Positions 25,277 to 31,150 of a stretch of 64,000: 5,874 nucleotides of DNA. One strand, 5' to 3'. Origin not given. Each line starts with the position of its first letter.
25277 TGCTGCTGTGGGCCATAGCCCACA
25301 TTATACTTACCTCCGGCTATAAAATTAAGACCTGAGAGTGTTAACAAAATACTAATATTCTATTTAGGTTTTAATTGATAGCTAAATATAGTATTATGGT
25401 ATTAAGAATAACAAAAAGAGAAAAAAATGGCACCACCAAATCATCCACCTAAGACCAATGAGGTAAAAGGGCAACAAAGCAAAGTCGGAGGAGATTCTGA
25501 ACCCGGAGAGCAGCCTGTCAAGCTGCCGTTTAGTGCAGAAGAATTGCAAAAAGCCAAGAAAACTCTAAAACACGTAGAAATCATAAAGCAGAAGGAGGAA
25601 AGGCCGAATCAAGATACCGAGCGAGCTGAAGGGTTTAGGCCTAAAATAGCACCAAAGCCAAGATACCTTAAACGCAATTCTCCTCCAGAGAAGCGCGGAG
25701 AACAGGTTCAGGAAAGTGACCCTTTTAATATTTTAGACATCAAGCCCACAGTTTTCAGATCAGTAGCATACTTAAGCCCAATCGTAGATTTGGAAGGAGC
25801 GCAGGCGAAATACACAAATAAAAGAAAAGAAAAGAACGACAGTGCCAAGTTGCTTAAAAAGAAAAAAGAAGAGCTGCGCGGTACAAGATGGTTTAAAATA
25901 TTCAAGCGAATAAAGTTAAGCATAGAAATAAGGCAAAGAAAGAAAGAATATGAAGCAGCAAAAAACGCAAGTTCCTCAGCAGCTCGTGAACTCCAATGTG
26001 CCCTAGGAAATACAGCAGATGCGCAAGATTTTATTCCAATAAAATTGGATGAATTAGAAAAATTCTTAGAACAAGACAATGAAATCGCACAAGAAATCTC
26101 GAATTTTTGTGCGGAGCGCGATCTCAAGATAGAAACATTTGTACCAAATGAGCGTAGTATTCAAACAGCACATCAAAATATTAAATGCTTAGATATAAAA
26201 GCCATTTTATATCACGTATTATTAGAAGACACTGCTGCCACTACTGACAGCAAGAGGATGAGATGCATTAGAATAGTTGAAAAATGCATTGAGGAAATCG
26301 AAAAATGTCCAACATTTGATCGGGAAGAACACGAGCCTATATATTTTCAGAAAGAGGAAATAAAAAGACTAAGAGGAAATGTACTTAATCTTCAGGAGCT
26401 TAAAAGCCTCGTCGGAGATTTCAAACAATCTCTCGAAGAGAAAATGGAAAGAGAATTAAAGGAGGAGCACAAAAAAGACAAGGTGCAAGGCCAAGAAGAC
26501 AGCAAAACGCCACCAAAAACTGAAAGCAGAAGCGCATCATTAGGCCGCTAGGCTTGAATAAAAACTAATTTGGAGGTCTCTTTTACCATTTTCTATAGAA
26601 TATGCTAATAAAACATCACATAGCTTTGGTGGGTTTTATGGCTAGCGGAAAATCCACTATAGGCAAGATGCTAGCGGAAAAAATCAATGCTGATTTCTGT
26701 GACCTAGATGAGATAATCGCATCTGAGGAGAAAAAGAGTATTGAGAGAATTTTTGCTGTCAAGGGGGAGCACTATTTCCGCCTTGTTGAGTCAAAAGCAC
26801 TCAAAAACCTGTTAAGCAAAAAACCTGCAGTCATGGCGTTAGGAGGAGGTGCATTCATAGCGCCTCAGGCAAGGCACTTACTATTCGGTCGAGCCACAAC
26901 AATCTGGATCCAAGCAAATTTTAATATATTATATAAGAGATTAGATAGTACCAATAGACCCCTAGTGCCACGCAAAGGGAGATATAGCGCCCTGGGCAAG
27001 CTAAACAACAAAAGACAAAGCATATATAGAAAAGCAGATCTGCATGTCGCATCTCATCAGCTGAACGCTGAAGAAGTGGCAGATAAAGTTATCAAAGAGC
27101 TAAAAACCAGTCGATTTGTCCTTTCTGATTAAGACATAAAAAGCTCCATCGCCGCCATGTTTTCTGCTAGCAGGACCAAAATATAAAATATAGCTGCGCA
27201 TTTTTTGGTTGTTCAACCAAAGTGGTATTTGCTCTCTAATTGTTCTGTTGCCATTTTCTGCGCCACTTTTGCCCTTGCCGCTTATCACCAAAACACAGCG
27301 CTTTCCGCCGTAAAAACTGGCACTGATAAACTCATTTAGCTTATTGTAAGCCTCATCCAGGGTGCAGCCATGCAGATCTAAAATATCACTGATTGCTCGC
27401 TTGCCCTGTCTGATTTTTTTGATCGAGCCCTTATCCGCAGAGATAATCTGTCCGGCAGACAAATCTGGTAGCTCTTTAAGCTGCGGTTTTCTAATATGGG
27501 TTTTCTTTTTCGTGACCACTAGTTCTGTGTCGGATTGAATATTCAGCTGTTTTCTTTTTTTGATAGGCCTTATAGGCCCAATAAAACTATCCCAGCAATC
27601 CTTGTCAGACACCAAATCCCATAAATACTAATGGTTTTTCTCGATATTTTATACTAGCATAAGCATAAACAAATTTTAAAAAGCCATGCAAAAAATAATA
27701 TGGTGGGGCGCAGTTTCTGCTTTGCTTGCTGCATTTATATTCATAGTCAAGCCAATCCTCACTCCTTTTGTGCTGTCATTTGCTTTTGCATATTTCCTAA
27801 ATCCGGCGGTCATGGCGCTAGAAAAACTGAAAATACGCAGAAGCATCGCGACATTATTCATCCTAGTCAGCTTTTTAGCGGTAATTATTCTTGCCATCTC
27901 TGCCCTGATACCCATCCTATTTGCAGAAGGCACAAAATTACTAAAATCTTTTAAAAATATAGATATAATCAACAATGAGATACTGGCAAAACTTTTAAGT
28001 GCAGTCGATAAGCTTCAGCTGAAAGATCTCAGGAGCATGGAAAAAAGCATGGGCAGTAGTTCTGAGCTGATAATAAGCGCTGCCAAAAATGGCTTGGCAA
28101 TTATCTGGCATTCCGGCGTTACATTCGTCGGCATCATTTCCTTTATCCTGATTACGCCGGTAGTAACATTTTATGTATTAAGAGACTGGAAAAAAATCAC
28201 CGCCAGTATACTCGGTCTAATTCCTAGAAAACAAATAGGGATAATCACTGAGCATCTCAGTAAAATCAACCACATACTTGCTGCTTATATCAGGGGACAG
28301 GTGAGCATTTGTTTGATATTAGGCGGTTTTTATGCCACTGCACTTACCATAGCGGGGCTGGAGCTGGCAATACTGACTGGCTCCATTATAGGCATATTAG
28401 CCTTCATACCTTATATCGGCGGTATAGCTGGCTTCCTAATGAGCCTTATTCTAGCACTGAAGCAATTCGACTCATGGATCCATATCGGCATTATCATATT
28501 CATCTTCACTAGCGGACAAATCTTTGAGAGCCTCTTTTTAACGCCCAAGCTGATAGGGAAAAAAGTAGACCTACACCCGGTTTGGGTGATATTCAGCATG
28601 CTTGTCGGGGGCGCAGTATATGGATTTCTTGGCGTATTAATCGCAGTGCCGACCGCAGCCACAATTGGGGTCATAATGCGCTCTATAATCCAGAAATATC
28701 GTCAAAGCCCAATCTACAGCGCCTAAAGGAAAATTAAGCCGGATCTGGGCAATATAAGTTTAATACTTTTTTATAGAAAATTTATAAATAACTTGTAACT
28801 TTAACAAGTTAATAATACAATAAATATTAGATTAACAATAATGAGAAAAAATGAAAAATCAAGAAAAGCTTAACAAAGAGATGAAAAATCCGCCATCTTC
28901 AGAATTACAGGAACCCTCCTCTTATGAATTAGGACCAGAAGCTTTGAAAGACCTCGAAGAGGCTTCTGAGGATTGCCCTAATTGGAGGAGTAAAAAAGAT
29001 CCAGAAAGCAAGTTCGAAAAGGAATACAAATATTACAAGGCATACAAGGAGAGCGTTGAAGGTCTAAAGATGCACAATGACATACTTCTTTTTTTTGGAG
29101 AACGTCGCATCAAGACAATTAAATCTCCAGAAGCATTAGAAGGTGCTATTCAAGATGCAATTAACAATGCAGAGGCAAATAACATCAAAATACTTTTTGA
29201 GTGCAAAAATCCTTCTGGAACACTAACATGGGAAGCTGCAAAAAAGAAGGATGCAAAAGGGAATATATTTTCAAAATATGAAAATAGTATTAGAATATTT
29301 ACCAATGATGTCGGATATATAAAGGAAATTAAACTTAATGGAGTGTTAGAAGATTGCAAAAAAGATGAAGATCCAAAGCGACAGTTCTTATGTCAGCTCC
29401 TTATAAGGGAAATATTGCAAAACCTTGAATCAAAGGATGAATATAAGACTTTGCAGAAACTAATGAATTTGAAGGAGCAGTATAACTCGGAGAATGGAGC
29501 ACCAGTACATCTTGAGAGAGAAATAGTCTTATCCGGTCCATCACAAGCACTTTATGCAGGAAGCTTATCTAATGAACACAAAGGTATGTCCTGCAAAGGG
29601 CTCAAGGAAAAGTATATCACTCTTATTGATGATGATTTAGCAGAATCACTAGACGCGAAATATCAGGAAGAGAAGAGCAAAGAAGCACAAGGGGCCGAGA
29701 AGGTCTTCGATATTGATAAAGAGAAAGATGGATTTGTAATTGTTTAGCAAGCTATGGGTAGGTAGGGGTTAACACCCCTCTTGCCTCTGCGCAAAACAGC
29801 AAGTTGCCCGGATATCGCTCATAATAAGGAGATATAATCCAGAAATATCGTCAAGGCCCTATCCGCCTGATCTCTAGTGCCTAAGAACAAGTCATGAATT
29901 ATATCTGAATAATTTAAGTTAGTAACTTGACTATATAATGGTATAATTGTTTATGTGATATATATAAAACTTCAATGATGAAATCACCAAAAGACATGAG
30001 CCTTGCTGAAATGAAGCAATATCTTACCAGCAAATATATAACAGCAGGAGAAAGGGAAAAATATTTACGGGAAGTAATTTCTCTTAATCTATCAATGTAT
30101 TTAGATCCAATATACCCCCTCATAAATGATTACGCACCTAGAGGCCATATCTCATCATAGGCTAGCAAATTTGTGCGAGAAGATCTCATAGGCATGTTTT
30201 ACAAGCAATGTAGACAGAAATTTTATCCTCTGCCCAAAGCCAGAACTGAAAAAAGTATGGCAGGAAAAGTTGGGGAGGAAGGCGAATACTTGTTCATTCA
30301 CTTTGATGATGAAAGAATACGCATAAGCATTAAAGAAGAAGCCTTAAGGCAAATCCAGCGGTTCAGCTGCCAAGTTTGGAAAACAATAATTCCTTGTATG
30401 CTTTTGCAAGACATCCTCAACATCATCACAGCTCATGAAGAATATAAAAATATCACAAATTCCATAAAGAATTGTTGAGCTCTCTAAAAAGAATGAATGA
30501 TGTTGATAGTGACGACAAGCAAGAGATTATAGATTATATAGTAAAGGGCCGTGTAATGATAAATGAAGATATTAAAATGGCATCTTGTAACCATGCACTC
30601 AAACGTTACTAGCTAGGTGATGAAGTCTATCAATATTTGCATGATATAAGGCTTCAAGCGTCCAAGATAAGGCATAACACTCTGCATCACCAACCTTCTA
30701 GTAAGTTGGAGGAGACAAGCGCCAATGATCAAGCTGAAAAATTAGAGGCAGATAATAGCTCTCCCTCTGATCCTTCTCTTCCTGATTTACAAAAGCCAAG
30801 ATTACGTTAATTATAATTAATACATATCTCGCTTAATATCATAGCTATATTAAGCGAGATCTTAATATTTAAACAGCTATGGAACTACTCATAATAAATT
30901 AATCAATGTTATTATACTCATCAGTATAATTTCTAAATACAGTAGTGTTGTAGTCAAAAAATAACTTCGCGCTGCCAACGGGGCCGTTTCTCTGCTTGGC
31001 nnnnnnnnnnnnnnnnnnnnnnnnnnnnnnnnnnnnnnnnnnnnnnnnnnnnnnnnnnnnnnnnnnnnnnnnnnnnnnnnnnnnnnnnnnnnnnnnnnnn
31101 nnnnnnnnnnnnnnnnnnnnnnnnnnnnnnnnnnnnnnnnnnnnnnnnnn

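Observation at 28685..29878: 1.1 kb insertion bracketed by a duplicated 3' end of the AI-2E transporter gene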

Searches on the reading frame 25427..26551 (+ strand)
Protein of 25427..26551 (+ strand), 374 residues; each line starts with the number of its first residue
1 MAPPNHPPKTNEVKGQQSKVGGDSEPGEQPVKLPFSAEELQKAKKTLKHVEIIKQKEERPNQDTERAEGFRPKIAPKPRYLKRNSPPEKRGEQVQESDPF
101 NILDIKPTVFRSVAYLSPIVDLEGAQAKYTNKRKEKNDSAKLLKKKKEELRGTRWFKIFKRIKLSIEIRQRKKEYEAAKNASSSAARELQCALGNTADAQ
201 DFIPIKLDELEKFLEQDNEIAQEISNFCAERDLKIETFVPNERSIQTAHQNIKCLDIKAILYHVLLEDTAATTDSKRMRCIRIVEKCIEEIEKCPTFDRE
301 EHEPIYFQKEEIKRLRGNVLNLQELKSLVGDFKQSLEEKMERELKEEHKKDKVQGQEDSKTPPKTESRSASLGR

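Call 6: search_protein_families(library=pfam, proteins=[window:25427-26551:+], max_evalue=0.1)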
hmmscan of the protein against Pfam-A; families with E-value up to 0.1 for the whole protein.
window:25427-26551:+ (374 aa): 0 families

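Call 48: search_protein_families(library=phrogs, proteins=[window:25427-26551:+], max_evalue=0.1)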
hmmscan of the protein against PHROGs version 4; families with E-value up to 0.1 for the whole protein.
window:25427-26551:+ (374 aa): 1 family
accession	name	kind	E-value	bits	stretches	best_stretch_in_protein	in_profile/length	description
phrog_4099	-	unknown function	0.069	14.1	0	123-190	70-133/134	-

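Call 49: search_protein_families(library=ncbifam, proteins=[window:25427-26551:+], max_evalue=0.1)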
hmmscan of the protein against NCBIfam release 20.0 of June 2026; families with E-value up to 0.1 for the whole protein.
window:25427-26551:+ (374 aa): 0 families

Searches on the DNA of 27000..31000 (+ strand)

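Call 7: search_dna_similar(query=window:27000-31000:+, collection=plasmids, mode=distant)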
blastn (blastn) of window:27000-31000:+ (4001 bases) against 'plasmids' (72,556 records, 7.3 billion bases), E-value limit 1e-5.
No match.

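Call 50: search_dna_similar(query=window:29810-30864:+, collection=phages, mode=distant)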
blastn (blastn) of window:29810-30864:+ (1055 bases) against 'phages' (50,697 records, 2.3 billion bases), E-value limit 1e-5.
No match.
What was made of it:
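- Phage and plasmid collections give no match (calls 7, 50).
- Tried and rejected: Plasmid and phage DNA searches (calls 7, 50).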

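Call 51: search_rna_families(source=window, start=28500, end=31000, threshold=evalue, max_evalue=1)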
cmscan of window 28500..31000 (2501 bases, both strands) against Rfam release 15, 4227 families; matches with E-value up to 1: 1.
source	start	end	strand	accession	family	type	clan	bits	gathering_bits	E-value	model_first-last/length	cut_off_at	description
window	30445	30486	-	RF00696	mir-203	Gene; miRNA;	-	25.1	65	0.012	22-63/80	no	mir-203 microRNA precursor family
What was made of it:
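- Tried and rejected: Rfam (call 51).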

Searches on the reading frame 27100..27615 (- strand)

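Call 6: search_protein_families(library=pfam, proteins=[window:27100-27615:-], max_evalue=0.1)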
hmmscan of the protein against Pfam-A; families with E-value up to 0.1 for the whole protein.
window:27100-27615:- (171 aa): 1 family
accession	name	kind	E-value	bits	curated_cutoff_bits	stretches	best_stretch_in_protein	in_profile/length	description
PF01713.27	Smr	-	7.4e-19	68.1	25.7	1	79-164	1-77/77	Smr domain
